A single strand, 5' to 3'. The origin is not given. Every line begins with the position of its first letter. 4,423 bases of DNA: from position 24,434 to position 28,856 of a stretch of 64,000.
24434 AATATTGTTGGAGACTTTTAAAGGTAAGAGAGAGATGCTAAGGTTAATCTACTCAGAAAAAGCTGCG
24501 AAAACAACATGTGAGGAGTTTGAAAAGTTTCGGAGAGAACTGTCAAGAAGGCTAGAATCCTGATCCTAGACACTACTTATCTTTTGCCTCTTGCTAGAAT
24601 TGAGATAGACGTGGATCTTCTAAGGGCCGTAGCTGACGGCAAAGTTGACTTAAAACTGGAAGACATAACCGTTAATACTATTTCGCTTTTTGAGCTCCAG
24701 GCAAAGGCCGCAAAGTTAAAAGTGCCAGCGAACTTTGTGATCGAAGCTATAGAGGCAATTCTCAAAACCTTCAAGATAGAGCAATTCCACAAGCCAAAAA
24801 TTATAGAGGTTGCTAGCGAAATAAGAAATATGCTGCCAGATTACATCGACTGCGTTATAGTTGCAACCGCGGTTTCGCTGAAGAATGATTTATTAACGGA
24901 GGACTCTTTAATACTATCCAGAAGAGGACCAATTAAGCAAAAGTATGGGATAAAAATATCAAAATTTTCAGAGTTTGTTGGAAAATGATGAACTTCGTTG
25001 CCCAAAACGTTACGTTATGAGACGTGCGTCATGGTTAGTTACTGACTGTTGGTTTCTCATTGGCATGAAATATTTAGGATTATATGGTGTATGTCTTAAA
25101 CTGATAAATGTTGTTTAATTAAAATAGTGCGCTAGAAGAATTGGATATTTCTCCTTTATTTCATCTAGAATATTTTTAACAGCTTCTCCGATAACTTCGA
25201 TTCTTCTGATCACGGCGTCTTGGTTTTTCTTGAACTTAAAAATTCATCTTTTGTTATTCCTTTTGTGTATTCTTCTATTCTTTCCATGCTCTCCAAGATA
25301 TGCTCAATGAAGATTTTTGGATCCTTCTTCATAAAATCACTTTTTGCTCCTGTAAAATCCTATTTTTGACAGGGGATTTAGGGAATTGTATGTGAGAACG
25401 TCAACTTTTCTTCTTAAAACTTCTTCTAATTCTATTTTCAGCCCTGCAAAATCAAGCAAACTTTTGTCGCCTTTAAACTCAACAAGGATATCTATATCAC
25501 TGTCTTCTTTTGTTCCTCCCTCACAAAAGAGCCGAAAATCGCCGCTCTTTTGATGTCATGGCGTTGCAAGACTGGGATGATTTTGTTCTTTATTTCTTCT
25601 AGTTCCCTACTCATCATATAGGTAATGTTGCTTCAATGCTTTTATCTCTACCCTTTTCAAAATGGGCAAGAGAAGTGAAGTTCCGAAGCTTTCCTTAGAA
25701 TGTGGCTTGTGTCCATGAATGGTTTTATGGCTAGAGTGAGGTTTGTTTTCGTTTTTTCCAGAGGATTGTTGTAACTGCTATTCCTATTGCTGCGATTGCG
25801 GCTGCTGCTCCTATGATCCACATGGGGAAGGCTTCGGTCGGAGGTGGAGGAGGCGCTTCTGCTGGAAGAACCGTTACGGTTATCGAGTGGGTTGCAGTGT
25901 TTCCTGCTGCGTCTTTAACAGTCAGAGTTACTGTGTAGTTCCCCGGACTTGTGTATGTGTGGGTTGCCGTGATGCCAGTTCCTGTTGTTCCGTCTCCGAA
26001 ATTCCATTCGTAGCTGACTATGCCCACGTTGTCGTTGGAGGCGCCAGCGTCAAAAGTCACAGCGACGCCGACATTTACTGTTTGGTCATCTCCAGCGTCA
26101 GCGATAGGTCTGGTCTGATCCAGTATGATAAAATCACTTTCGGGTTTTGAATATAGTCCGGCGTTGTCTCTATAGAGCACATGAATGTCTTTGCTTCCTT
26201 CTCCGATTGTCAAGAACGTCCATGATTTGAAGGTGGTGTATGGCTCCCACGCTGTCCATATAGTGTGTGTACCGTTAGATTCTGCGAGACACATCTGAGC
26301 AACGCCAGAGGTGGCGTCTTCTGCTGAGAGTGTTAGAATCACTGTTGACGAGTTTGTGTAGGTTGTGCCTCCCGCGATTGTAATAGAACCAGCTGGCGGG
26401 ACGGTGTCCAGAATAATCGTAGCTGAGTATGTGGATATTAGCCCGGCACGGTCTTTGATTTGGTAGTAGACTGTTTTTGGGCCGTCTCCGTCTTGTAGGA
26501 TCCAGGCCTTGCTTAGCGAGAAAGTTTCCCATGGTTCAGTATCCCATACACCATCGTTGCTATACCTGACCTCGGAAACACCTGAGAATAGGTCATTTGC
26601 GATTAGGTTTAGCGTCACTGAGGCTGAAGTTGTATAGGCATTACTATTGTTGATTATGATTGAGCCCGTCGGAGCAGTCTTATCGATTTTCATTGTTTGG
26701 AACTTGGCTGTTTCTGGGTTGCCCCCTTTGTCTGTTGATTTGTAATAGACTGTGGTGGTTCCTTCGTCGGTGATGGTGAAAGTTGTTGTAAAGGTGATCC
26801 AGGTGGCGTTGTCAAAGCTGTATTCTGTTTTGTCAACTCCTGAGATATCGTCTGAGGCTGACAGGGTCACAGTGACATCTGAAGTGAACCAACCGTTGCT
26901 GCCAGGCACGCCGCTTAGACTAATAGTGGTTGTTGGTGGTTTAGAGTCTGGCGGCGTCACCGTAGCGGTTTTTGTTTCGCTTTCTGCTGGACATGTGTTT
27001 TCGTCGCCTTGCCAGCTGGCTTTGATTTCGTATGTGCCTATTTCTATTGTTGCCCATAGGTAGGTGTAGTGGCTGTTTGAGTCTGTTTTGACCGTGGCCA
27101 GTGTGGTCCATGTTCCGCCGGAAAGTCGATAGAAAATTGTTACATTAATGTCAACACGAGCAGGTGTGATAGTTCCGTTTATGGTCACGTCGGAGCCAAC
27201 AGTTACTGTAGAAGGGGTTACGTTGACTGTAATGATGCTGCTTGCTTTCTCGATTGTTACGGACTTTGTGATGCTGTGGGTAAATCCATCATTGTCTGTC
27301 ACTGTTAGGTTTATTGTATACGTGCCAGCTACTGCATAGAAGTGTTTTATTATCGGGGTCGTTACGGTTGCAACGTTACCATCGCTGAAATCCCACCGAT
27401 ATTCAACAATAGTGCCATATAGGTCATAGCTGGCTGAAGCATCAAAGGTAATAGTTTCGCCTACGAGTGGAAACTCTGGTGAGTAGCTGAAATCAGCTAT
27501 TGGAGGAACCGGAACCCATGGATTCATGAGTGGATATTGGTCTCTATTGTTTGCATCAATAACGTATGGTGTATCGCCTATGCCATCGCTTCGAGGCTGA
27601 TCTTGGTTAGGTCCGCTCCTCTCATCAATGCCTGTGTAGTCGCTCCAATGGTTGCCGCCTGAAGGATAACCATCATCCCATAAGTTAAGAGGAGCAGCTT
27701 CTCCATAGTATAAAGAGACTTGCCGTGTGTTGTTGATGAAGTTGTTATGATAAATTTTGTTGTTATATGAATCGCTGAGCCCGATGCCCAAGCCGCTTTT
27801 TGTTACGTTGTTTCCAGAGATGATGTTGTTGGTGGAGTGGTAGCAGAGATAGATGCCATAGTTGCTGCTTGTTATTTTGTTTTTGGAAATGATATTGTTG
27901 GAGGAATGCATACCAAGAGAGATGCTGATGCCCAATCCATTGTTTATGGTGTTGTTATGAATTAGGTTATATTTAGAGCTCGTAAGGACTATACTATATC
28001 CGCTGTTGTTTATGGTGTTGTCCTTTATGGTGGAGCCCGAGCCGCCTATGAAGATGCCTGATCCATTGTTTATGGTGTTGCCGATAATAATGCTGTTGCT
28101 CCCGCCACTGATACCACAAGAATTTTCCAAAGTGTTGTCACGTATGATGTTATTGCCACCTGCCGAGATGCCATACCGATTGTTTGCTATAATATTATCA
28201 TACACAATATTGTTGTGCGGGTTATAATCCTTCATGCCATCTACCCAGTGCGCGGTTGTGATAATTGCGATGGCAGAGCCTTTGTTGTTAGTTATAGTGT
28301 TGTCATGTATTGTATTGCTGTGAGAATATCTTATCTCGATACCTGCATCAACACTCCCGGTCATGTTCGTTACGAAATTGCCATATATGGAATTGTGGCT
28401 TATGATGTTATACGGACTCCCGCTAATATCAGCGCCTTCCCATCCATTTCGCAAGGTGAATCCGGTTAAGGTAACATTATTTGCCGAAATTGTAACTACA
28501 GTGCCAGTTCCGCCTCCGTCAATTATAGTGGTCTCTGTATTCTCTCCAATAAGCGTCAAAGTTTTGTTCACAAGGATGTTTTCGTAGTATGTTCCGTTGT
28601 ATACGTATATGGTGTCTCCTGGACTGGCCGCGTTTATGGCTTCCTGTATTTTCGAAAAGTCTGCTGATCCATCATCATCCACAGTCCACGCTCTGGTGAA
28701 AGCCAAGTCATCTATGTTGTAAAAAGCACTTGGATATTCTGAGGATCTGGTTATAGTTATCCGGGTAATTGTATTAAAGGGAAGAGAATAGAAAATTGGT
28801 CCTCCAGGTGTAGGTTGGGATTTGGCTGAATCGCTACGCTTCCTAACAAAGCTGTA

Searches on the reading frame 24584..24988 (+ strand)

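Call 69: search_protein_families(library=pfam, max_evalue=0.00001, proteins=[window:24584-24988:+])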
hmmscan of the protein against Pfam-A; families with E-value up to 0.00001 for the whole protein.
window:24584-24988:+ (134 aa): 1 family
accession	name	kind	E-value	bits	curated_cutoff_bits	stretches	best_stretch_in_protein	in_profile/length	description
PF01850.27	PIN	-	2.4e-06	28.6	23.6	1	24-108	28-112/120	PIN domain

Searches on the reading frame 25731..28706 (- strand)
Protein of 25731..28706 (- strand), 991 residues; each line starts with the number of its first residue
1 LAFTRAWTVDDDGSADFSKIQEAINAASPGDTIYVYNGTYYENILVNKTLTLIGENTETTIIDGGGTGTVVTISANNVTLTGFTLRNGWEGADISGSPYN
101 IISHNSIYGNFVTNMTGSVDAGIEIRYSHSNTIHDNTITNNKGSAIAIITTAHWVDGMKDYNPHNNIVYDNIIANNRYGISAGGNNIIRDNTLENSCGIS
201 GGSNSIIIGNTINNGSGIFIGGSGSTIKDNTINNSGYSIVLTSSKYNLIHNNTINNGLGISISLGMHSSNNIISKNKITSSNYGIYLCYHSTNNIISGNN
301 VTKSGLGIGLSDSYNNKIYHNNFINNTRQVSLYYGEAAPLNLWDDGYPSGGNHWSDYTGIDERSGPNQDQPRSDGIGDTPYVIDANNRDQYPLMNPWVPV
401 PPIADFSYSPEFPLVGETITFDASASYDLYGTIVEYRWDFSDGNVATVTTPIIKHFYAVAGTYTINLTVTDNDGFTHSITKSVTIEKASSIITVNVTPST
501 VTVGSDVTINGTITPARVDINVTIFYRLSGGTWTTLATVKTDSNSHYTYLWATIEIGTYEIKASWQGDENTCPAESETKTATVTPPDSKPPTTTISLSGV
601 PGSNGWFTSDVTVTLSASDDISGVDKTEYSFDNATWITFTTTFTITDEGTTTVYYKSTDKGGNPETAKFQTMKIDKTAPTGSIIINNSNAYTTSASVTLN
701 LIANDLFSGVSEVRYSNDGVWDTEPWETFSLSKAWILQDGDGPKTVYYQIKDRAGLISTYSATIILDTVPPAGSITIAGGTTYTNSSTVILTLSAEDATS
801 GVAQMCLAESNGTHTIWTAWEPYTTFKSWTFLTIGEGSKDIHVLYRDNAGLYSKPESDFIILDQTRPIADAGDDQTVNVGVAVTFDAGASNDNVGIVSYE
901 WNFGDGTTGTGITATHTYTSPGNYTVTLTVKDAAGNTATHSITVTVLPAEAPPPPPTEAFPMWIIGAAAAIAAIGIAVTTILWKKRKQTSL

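Call 69: search_protein_families(library=pfam, max_evalue=0.00001, proteins=[window:25731-28706:-])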
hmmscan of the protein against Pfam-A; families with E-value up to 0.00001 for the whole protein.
window:25731-28706:- (991 aa): 6 families
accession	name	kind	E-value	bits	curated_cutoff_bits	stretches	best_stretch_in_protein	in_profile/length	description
PF18911.6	PKD_4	-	2.1e-43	146.7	27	2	865-946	2-85/85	PKD domain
PF05048.19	NosD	-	1.3e-27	97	23.6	2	267-359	112-212/212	Periplasmic copper-binding protein (NosD)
PF00801.26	PKD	-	2.9e-27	94.9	23.5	2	875-940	9-75/80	PKD domain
PF13229.12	Beta_helix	-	8.4e-20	71.4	25.9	2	216-336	1-124/158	Right handed beta helix region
PF22352.2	K319L-like_PKD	-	1.4e-13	51.1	27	2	871-946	1-84/84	K319L-like, PKD domain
PF16640.11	Big_3_5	-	1.8e-09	38.5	35.5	1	495-584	2-88/88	Bacterial Ig-like domain (group 3)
